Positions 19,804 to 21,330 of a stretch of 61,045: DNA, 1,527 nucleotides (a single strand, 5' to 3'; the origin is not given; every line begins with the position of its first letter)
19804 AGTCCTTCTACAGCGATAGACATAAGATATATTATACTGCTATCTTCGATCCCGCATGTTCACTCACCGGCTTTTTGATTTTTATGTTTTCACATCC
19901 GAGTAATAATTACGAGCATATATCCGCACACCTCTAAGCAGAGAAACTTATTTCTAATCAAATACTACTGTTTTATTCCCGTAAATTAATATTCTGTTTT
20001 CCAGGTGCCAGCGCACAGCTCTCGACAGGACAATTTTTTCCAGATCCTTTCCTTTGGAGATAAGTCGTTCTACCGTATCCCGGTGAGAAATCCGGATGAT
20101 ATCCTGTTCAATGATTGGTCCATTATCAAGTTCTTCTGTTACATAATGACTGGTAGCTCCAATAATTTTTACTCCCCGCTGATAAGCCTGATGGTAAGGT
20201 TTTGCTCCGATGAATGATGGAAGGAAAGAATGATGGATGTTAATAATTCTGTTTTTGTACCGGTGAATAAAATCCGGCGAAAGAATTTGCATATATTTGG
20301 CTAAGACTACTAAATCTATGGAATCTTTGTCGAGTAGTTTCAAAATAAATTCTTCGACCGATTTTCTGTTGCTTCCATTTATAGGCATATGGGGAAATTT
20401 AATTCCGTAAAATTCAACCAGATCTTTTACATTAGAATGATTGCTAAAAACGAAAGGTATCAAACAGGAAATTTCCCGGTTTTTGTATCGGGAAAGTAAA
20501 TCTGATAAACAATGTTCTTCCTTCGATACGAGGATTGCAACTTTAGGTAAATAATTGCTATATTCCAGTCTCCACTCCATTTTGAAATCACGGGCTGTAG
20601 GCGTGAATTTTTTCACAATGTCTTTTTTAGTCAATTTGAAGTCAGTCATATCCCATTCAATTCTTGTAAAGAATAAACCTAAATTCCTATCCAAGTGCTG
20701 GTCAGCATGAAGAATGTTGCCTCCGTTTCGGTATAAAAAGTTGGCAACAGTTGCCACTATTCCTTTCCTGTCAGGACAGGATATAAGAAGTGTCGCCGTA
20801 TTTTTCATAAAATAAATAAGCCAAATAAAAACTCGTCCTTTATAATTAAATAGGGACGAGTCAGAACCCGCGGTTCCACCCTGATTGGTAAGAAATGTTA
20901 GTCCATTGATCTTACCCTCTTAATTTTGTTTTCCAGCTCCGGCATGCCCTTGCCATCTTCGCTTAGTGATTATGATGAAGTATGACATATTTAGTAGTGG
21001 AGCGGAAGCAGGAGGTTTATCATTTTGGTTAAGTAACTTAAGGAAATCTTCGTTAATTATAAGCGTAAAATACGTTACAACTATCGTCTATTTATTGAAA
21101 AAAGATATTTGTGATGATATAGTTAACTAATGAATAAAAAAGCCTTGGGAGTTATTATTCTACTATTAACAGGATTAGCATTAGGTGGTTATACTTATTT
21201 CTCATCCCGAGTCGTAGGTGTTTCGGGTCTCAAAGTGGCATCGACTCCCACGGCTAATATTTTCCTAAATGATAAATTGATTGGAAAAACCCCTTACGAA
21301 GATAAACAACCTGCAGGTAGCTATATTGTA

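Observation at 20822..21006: T-box riboswitch in front of purU, probably reading tRNA-Gly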

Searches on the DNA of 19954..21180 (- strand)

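Call 4: search_rna_families(source=window, start=20750, end=21180, threshold=evalue, max_evalue=10, show_alignments=5)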
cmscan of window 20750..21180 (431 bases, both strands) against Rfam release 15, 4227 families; matches with E-value up to 10: 3.
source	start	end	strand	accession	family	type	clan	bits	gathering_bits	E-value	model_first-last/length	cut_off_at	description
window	20849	20968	-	RF00230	T-box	Cis-reg; leader;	-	45.9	93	4.3e-09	1-219/219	no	T-box leader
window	21085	21179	+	RF04327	snoMe28S-A3420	Gene; snRNA; snoRNA; CD-box;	-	20.5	60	6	1-98/98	no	Drosophila C/D box small nucleolar RNA snoMe28S-A3420 family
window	20960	21004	+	RF00206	U54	Gene; snRNA; snoRNA; CD-box;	CL00008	14.6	40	9.2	1-81/81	no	Small nucleolar RNA U54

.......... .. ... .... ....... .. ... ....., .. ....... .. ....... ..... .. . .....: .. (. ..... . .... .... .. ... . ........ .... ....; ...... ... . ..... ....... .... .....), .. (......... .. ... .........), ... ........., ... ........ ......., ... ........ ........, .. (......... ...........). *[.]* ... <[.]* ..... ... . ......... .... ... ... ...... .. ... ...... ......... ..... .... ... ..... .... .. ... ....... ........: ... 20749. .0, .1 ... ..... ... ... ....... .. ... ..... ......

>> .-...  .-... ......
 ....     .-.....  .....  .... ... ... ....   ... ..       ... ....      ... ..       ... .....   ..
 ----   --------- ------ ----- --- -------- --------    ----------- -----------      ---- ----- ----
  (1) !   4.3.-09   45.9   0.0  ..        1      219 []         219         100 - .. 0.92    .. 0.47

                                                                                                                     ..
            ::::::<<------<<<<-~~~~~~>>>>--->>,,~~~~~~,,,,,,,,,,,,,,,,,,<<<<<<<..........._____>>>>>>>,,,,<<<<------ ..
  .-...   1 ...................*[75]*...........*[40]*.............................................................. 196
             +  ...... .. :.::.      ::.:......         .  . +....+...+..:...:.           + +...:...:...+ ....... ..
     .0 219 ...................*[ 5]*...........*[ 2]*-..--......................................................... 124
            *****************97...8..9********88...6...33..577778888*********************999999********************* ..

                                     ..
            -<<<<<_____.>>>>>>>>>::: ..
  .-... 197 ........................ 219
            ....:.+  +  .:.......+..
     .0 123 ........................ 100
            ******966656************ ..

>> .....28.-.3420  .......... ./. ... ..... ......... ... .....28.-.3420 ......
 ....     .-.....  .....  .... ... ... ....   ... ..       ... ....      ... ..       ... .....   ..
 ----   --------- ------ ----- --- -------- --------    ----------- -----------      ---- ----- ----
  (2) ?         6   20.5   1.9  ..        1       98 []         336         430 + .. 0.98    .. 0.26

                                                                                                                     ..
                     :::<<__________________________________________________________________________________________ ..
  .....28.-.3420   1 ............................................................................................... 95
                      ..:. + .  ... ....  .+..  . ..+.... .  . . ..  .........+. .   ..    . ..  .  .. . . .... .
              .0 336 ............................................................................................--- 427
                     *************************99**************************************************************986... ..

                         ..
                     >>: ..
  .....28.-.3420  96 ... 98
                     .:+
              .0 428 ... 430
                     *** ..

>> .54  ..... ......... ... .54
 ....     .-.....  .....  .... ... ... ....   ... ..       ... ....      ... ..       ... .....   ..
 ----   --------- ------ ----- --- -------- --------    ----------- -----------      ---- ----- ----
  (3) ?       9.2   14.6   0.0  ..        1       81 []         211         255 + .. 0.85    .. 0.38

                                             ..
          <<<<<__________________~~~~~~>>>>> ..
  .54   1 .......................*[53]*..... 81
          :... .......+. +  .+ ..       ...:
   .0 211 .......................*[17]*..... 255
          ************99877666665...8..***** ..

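Call 50: build_rna_model(alignment_id=A3, structure=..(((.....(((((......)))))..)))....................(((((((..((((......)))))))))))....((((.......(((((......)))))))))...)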
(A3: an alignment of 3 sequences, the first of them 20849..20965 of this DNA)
Model R1 built from alignment A3 (3 sequences, 119 columns); structure: as given.
model positions 117; base pairs 28; branch points 2; effective number of sequences 0.86; information 0.59 bits per position. Calibrated on 0.2 Mb of random sequence (short: E-values are rough).
structure used (alignment columns):
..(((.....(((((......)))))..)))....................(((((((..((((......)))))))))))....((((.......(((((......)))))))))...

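Call 51: search_with_rna_model(model_id=R1, sources=[window, L085, L088, L089, L090, L091, L094, L095, L096, L097, L098, L099, L100, L101, L104, L105, L107, L108, L109, L110, L111, L113, L114, L115, L119, L121, L124, L125, L126, L128, L129, L130, L131, L132, L133, L134, L135, L136, L141, L142, L143, L144, L146, L148, L153, L154, L158, L159, L161, L163, L165, L171, L172, L173, L175, L176], max_evalue=1, make_alignment=true)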
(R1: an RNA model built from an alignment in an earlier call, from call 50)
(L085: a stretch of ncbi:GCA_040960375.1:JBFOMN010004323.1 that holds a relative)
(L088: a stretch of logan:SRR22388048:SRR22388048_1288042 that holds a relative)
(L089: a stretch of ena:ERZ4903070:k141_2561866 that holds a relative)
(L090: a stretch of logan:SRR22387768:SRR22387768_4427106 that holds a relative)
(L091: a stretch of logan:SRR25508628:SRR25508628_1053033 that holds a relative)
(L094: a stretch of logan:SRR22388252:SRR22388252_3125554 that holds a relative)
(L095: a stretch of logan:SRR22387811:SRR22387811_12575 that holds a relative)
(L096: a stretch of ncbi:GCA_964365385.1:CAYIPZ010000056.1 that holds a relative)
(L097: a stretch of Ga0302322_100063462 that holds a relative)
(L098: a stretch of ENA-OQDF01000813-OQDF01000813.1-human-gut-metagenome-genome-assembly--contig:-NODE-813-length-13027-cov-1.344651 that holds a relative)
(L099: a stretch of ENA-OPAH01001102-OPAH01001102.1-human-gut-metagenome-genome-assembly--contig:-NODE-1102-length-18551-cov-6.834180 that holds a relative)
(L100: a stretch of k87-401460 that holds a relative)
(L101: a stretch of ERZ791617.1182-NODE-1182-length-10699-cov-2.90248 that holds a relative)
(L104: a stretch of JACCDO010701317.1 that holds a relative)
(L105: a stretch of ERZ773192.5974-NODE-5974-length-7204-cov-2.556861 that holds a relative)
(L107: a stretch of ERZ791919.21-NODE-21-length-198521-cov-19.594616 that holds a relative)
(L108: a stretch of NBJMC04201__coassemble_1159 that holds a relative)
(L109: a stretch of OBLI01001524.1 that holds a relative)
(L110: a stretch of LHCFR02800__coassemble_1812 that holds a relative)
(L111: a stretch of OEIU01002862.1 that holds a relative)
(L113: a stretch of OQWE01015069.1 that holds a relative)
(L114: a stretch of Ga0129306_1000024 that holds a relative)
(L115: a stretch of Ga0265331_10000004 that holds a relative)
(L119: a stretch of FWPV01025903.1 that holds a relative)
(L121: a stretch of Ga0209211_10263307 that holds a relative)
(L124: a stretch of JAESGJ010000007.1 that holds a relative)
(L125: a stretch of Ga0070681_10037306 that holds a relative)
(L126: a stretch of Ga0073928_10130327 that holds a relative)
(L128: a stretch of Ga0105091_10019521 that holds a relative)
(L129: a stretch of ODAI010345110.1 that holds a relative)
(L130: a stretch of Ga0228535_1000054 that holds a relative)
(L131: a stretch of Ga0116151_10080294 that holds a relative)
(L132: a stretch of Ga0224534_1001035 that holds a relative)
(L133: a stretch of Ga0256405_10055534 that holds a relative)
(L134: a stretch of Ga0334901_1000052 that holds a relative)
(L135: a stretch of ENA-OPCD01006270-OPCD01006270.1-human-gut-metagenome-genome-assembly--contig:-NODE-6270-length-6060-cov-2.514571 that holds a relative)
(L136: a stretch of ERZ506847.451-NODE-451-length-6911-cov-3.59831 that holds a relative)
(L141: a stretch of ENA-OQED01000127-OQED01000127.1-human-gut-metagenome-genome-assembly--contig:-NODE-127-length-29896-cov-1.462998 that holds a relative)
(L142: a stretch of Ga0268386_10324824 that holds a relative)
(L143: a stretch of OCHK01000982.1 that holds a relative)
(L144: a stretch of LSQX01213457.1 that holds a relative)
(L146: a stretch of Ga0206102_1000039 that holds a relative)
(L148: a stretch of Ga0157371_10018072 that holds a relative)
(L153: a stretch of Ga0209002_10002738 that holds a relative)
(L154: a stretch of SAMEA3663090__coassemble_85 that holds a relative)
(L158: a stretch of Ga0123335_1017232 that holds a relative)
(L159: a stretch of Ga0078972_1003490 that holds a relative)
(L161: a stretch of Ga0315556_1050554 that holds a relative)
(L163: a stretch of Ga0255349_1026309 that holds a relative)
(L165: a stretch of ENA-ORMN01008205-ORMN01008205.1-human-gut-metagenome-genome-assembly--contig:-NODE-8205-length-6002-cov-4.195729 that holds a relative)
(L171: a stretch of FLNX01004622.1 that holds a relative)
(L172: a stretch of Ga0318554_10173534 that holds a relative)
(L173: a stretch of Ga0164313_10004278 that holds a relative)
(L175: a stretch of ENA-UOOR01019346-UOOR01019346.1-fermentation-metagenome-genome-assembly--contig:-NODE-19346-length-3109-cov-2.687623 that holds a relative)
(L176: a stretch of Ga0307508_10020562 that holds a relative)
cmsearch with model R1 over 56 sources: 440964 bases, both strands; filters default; matches with E-value up to 1: 41.
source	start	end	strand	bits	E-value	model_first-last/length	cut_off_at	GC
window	20849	20965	-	143.4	8.5e-31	1-117/117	no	0.47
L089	1845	1963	+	139.8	5.7e-30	1-117/117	no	0.45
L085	3854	3964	+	135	7.7e-29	1-117/117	no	0.42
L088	520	650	+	118.3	5.7e-25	1-117/117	no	0.47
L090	1810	1941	+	111.1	2.7e-23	1-117/117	no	0.46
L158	1105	1227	+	74.5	9e-15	1-117/117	no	0.5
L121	1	106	-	54.2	4.7e-10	1-108/117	3'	0.42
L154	8671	8779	+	44.2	9.6e-08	1-117/117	no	0.54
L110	9685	9797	+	42.5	2.3e-07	1-117/117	no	0.58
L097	2572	2677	-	41.2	4.9e-07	1-117/117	no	0.58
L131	421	534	-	39.6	1.1e-06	1-117/117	no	0.6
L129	293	400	-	38.6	2e-06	1-117/117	no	0.62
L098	12888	12974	-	37.7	3.1e-06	1-117/117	no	0.33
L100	545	648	-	37.5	3.5e-06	1-117/117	no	0.55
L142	402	509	-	36.3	6.5e-06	1-117/117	no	0.56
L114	3376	3478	-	35.7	9e-06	1-117/117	no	0.51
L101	1581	1703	+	34.6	1.6e-05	1-117/117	no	0.54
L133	2188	2300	+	34.3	1.9e-05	1-117/117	no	0.5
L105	6378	6498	+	33.7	2.6e-05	1-117/117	no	0.53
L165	5646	5766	-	33.7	2.6e-05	1-117/117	no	0.53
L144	3240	3351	+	33.5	3e-05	1-117/117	no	0.62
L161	1177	1283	+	33.2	3.4e-05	1-117/117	no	0.62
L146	361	474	+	32.7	4.6e-05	1-117/117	no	0.61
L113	1040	1152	+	32.4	5.2e-05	1-117/117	no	0.53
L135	5335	5447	-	32.4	5.2e-05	1-117/117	no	0.53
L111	5060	5166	+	31.9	7.1e-05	1-117/117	no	0.64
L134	3604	3720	-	31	0.00011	1-117/117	no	0.63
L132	12371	12545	-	30.5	0.00014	1-117/117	no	0.6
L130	13311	13416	-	29.6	0.00024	1-117/117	no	0.5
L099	1531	1644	-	28.9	0.00035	1-117/117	no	0.48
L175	1996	2105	-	28.8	0.00038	1-117/117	no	0.52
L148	3203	3302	-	28.5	0.00043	1-117/117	no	0.51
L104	739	853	+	26.1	0.0015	1-117/117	no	0.59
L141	7096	7207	-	26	0.0016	1-117/117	no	0.51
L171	3150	3252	-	25.7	0.002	1-117/117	no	0.42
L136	802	915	+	25.2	0.0025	1-117/117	no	0.47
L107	7588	7692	-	24.6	0.0035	1-117/117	no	0.52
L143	1697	1837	+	22.5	0.011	1-117/117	no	0.57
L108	8943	9065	-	21.2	0.021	1-117/117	no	0.63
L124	4868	4990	-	21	0.024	1-117/117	no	0.59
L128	1451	1566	-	14.4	0.82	1-117/117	no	0.63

Alignment A4: 41 matches aligned to the model, 293 columns, each read 5' to 3' on its own strand. Consensus structure (alignment columns), stored with it:
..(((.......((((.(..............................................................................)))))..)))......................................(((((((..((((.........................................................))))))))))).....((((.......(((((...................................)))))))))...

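Call 52: search_with_rna_model(model_id=R1, sources=[window, L085, L088, L089, L090, L158, L121, L110, L097, L131, L129, L142, L105, L161, L111, L128], max_evalue=1, make_alignment=true, show_alignments=0)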
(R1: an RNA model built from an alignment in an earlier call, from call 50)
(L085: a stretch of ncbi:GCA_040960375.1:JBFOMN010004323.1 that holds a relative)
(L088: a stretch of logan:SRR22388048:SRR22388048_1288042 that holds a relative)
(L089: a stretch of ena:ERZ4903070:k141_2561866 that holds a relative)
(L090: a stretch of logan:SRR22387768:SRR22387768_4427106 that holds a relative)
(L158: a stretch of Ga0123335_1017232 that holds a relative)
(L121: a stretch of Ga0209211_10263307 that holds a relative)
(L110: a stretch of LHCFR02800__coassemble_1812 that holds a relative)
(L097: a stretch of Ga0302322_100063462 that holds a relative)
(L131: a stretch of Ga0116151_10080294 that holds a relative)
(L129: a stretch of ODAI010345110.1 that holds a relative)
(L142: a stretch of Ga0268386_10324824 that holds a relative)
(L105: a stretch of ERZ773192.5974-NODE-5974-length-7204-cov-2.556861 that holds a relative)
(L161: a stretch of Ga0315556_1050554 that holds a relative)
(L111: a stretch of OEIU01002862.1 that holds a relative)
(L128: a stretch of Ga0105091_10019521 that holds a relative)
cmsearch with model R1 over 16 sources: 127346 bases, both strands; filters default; matches with E-value up to 1: 16.
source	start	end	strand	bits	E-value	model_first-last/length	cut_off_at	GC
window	20849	20965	-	143.4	2.5e-31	1-117/117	no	0.47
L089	1845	1963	+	139.8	1.6e-30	1-117/117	no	0.45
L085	3854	3964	+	135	2.2e-29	1-117/117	no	0.42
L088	520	650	+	118.3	1.6e-25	1-117/117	no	0.47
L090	1810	1941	+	111.1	7.7e-24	1-117/117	no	0.46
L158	1105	1227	+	74.5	2.6e-15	1-117/117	no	0.5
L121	1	106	-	54.2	1.4e-10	1-108/117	3'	0.42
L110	9685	9797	+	42.5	6.8e-08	1-117/117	no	0.58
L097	2572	2677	-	41.2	1.4e-07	1-117/117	no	0.58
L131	421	534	-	39.6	3.3e-07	1-117/117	no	0.6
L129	293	400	-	38.6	5.7e-07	1-117/117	no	0.62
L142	402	509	-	36.3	1.9e-06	1-117/117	no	0.56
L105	6378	6498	+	33.7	7.6e-06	1-117/117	no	0.53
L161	1177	1283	+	33.2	9.9e-06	1-117/117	no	0.62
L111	5060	5166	+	31.9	2e-05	1-117/117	no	0.64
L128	1451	1566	-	14.4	0.24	1-117/117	no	0.63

Alignment A5: 16 matches aligned to the model, 184 columns, each read 5' to 3' on its own strand. Consensus structure (alignment columns), stored with it:
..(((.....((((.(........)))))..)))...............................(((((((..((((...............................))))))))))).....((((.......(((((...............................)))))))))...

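Call 60: search_with_rna_model(model_id=R1, sources=[L215, L216], max_evalue=1, show_alignments=2)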
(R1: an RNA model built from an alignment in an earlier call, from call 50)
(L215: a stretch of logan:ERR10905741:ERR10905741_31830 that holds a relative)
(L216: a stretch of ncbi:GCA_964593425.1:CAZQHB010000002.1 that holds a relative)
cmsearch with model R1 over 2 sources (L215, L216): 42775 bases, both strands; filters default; matches with E-value up to 1: 2.
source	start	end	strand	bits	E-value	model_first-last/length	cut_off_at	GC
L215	9787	9910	+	41.8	3.4e-08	1-117/117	no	0.51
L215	5840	5938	+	12.9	0.18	1-117/117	no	0.34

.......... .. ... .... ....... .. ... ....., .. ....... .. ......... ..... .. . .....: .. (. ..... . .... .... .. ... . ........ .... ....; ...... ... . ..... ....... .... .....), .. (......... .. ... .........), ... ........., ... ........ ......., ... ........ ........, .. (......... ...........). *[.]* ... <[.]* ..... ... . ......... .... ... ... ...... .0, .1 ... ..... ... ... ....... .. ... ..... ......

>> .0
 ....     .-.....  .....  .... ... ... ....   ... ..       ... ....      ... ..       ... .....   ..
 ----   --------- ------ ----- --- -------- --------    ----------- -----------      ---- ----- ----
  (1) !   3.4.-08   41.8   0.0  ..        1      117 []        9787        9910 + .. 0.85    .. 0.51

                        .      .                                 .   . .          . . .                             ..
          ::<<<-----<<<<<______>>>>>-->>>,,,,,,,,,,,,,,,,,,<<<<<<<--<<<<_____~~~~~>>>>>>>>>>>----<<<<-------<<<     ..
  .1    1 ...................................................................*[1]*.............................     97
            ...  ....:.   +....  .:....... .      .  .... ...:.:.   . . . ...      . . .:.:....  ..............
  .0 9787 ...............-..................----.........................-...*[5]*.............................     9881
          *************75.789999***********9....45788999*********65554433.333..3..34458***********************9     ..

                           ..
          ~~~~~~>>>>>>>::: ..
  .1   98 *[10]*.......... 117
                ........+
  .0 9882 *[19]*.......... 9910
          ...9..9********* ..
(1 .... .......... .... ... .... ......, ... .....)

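Call 72: search_rna_families(sources=[L158, L215, L097, L105, L129, L121, L085, L088, L099], threshold=evalue, max_evalue=0.001)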
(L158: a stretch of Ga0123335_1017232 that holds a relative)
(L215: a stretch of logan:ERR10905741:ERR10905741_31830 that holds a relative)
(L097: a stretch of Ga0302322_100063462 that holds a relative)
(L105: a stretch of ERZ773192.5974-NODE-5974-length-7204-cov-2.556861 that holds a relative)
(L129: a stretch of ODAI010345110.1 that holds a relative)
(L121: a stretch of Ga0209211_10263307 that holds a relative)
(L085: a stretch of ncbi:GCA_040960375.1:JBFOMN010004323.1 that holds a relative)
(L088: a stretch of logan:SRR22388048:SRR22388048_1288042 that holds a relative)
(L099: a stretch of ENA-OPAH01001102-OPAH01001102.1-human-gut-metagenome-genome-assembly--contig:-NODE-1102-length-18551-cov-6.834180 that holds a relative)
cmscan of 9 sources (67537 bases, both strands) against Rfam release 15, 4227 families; matches with E-value up to 0.001: 9.
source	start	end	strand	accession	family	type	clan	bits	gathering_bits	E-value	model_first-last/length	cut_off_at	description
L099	1531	1719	-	RF00230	T-box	Cis-reg; leader;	-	93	93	5e-19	1-219/219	no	T-box leader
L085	3851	3964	+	RF00230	T-box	Cis-reg; leader;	-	49.5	93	8.1e-08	1-219/219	no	T-box leader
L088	517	650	+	RF00230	T-box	Cis-reg; leader;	-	41.9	93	7.6e-06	1-219/219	no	T-box leader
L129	293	403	-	RF00230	T-box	Cis-reg; leader;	-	40.9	93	1.3e-05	1-219/219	no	T-box leader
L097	2572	2868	-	RF00230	T-box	Cis-reg; leader;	-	40.5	93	1.7e-05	1-219/219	no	T-box leader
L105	6375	6498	+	RF00230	T-box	Cis-reg; leader;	-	39.8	93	2.6e-05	1-219/219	no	T-box leader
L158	997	1227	+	RF00230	T-box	Cis-reg; leader;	-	39.7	93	2.7e-05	1-219/219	no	T-box leader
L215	9734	9910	+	RF00230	T-box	Cis-reg; leader;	-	34.5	93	0.00058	1-219/219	no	T-box leader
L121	1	109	-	RF00230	T-box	Cis-reg; leader;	-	33.8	93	0.00091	1-210/219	3'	T-box leader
